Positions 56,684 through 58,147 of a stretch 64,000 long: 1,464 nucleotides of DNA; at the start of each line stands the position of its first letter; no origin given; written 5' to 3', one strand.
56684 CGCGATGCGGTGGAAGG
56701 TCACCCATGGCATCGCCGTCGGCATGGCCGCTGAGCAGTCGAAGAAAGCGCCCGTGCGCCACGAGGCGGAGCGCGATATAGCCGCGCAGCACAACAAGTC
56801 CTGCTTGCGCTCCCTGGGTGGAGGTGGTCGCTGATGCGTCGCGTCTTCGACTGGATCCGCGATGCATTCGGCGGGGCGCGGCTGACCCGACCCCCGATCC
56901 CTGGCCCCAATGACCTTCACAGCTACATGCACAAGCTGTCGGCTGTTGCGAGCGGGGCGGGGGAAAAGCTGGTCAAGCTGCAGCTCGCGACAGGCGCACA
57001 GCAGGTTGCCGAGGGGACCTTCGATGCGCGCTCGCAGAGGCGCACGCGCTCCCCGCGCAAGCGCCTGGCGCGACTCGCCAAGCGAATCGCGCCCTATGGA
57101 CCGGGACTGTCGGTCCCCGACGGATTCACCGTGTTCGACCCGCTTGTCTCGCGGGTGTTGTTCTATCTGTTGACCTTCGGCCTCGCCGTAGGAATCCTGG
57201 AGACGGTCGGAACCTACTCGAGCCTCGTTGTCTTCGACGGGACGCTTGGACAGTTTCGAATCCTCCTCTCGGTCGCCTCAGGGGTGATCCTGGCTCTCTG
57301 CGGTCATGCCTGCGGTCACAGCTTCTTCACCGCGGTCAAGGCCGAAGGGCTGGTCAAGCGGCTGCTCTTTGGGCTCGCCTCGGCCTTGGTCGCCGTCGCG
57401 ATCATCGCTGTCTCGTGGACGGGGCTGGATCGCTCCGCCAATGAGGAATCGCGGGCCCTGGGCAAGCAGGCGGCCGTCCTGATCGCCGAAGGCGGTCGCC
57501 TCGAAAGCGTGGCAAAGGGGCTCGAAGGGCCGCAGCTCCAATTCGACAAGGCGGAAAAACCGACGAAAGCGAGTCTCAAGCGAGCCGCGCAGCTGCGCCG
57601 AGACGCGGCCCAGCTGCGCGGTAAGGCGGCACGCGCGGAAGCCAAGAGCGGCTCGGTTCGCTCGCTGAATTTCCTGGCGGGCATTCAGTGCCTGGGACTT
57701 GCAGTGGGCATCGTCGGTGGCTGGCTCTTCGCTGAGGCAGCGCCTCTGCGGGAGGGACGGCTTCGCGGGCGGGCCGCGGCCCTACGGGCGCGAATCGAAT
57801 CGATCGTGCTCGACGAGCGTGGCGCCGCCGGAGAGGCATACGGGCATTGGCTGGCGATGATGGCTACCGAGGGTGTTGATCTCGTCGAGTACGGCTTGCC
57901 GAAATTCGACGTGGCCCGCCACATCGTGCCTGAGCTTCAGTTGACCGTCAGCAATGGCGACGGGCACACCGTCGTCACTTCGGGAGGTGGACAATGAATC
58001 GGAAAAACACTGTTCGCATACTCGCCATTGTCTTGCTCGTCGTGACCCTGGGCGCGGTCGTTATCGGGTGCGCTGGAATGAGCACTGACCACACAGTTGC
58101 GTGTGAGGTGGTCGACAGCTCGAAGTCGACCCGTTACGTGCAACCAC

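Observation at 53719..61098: Lower-GC block with an uncharacterised, mostly membrane-associated gene set (best candidate for a new system)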

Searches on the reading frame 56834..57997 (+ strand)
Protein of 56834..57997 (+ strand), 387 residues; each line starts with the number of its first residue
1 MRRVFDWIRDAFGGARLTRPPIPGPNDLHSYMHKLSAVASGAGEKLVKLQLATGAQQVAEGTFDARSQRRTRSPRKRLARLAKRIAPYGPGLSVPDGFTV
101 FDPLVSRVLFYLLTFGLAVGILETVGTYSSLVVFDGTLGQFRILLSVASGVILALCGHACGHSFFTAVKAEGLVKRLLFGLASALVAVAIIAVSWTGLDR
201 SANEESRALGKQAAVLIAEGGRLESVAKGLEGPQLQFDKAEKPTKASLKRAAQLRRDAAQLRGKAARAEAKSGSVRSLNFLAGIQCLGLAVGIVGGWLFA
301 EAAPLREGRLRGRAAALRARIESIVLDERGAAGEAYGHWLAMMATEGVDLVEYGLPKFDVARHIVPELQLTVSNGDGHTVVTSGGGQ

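Call 4: search_protein_families(library=pfam, proteins=[window:56834-57997:+], max_evalue=0.1)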
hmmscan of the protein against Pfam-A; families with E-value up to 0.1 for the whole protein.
window:56834-57997:+ (387 aa): 0 families

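Call 5: search_protein_families(library=padloc, proteins=[window:56834-57997:+], max_evalue=0.1)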
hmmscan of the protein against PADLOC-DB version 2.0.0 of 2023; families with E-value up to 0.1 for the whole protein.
window:56834-57997:+ (387 aa): 0 families

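Call 7: find_encoding_contigs(protein=window:56834-57997:+, flank=10000, max_places=6)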
Protein window:56834-57997:+ (387 aa): 1 contig read that carries it; 1 place shown.
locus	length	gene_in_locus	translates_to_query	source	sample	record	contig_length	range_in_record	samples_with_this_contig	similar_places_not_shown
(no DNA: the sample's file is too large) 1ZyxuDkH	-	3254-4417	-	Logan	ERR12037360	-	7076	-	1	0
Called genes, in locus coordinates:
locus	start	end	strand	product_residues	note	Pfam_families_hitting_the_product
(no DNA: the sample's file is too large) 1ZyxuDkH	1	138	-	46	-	?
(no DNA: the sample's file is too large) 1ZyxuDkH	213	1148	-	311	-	-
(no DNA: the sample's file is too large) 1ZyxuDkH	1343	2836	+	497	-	-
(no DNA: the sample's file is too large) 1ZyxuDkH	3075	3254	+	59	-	-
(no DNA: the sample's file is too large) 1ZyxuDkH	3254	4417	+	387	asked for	-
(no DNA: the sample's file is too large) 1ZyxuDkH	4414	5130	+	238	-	-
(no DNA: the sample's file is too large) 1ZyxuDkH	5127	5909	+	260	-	-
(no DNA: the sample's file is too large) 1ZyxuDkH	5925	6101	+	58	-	-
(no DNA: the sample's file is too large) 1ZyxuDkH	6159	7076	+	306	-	?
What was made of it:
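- This fits strain-level variability at the site (call 7).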

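Call 8: search_protein_families(library=ncbifam, proteins=[window:56834-57997:+], max_evalue=0.1)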
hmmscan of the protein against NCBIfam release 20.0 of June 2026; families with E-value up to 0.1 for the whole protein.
window:56834-57997:+ (387 aa): 0 families

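Call 9: find_homologous_proteins(query=window:56834-57997:+)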
Query window:56834-57997:+ (387 aa): 3 proteins with E <= 0.001 among 8000 candidates.
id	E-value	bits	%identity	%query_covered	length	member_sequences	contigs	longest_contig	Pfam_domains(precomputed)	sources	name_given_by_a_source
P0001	3.9e-246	834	100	100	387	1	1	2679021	-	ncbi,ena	-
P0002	9.0e-108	379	52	97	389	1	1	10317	-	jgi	jgi:hypothetical protein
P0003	4.3e-25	107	30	83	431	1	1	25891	-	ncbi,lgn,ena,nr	ncbi:MAG TPA: hypothetical protein VJU14_13180 [Solirubrobacterales bacterium]|nr:hypothetical prote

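Call 10: find_encoding_contigs(protein=P0002, flank=10000)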
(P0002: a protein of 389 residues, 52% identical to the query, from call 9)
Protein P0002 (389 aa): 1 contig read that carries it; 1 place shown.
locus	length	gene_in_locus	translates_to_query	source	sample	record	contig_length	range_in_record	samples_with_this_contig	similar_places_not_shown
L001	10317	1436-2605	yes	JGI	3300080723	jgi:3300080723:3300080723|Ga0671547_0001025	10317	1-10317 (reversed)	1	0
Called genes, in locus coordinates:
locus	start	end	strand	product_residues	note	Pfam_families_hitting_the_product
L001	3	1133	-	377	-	?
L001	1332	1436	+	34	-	-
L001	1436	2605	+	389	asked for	-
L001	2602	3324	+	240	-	-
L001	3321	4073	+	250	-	-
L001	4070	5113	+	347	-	-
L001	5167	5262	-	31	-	-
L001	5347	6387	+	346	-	-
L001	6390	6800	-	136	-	PF00903:Glyoxalase, PF22677:Ble-like_N (faint)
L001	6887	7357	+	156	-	PF12802:MarR_2, PF01047:MarR, PF13412:HTH_24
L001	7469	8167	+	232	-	-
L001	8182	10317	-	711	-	?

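Call 11: find_encoding_contigs(protein=P0003, flank=10000)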
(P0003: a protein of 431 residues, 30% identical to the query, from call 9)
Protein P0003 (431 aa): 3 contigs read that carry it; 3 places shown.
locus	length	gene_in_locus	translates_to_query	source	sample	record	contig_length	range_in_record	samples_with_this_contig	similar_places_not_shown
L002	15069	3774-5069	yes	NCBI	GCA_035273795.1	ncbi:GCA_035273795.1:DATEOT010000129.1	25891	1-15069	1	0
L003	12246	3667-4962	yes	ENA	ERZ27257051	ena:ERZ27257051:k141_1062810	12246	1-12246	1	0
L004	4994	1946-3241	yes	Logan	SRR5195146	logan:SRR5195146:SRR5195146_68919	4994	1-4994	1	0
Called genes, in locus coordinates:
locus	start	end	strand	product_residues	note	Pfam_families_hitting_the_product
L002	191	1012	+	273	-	PF00106:adh_short, PF13561:adh_short_C2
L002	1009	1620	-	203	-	PF01726:LexA_DNA_bind, PF12802:MarR_2 (faint), PF00717:Peptidase_S24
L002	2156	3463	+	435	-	PF00480:ROK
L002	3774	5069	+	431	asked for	-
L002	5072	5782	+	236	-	-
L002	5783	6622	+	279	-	-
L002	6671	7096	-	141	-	-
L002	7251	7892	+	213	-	PF01209:Ubie_methyltran, PF13489:Methyltransf_23, PF13847:Methyltransf_31, PF08241:Methyltransf_11, PF08242:Methyltransf_12, PF13649:Methyltransf_25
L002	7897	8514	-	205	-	PF00440:TetR_N, PF18556:TetR_C_35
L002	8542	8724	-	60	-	PF00301:Rubredoxin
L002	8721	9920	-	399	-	PF00487:FA_desaturase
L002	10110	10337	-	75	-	PF03840:SecG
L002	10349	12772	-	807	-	PF01578:Cytochrom_C_asm, PF16327:CcmF_C, PF05140:ResB (faint)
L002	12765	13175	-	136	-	PF03100:CcmE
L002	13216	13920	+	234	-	PF00106:adh_short, PF08659:KR, PF13460:NAD_binding_10 (faint), PF13561:adh_short_C2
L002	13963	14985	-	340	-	PF00535:Glycos_transf_2, PF13641:Glyco_tranf_2_3 (faint)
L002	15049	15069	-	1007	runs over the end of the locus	-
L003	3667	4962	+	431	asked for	-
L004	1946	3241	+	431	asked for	-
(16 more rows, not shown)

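Call 72: search_protein_families(library=pfam, proteins=[L001:4070-5113:+, L001:5347-6387:+], max_evalue=0.05)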
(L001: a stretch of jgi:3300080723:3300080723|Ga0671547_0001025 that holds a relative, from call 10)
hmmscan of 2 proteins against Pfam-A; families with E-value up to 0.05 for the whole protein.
L001:4070-5113:+ (347 aa): 0 families

L001:5347-6387:+ (346 aa): 1 family
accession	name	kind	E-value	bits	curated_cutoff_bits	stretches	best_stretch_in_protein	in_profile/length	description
PF00376.29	MerR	-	0.0045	17.2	28.2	1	42-67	11-36/38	MerR family regulatory protein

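Call 73: search_protein_families(library=phrogs, proteins=[window:56834-57997:+], max_evalue=0.01)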
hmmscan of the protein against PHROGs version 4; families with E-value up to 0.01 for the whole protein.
window:56834-57997:+ (387 aa): 0 families

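Call 88: predict_structure(alignment_id=A9)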
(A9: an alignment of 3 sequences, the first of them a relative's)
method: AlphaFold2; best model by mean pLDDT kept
length: 387 residues; sequences in the alignment: 3
mean_pLDDT: 54.6   pTM: 0.37
mean pLDDT of the five models: 54.6, 51.1, 50.6, 44.8, 44.7
residues with pLDDT >= 90: 0; 70-90: 48; 50-70: 202; < 50: 137
segments of 3 or more residues with pLDDT < 50: 1-31, 33-36, 38-49, 85-110, 124-141, 352-354, 359-387
pLDDT, mean of each block of 10 residues (from residue 1): 46 39 43 48 45 56 60 59 47 33 42 53 45 42 56 63 60 51 58 53 67 79 81 55 73 82 74 63 64 63 51 54 58 59 56 49 37 31 29
secondary structure, 60 per line:
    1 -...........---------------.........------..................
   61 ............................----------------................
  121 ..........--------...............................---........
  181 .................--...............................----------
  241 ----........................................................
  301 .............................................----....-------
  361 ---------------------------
elements in order: H2-12 H28-36 H43-88 H105-130 H139-169 H173-197 H200-230 H245-345 H350-353
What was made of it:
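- The cc model is unreliable (call 88), so the 'channel/transducer' role rests on conserved residues only.
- Tried and rejected: AF2 with 3 sequences gave pLDDT 54.6 (call 88), so no fold search was run on it.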

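Call 102: search_protein_families(library=padloc, proteins=[L001:4070-5113:+, L001:5347-6387:+], max_evalue=0.01)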
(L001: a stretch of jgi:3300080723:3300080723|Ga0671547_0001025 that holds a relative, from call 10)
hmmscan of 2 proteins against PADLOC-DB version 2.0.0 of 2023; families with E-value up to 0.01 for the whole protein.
L001:4070-5113:+ (347 aa): 0 families

L001:5347-6387:+ (346 aa): 0 families
